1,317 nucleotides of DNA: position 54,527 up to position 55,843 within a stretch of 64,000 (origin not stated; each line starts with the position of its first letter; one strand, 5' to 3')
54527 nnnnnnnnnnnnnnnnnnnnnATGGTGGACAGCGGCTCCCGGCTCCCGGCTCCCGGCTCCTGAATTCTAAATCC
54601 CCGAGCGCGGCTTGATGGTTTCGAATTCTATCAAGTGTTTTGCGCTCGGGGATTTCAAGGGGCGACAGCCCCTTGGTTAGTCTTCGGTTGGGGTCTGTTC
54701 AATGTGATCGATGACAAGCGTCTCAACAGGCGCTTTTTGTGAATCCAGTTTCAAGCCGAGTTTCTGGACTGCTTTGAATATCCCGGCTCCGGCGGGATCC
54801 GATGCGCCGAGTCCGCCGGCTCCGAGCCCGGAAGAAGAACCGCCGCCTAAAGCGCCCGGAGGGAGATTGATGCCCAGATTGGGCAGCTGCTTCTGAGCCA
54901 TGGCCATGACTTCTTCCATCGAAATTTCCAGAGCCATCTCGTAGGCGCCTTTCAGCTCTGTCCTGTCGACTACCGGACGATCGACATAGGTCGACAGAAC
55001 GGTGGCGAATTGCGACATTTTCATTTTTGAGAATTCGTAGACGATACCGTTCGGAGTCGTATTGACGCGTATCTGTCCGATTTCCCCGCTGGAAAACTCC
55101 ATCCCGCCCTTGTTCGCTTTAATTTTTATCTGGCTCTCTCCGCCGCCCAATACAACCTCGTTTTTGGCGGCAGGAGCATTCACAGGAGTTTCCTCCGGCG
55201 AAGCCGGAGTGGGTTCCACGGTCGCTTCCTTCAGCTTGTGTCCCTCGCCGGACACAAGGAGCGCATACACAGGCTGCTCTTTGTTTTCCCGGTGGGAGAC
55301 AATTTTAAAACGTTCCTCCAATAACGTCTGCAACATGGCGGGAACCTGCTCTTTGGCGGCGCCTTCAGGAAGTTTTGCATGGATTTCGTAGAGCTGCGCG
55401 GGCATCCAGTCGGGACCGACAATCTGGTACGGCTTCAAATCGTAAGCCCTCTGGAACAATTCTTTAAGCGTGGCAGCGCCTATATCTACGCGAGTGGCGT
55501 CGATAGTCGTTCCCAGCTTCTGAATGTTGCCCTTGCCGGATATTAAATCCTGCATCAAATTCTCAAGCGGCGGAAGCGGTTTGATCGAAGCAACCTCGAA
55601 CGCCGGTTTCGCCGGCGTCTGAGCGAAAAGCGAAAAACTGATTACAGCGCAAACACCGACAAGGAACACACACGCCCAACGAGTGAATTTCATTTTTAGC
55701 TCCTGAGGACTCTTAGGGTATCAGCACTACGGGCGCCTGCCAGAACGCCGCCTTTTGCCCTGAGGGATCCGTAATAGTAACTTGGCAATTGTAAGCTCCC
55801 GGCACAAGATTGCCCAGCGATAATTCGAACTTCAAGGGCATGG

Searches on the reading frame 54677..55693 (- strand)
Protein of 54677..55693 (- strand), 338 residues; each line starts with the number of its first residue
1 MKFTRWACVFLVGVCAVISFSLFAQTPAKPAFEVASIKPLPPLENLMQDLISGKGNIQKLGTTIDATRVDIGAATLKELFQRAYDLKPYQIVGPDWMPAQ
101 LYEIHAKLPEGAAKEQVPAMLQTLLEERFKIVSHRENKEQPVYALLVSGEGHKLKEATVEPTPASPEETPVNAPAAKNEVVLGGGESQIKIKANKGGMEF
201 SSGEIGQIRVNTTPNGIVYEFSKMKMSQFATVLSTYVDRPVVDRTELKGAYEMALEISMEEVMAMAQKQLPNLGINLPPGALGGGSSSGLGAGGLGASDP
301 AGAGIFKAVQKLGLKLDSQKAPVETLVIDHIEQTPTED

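Call 45: search_protein_families(library=pfam, proteins=[window:54677-55693:-], max_evalue=0.01)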
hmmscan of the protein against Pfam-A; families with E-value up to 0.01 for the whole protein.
window:54677-55693:- (338 aa): 1 family
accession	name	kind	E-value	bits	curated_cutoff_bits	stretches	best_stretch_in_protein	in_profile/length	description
PF12543.13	DUF3738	-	6.9e-43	147.4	22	1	78-331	2-190/190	Protein of unknown function (DUF3738)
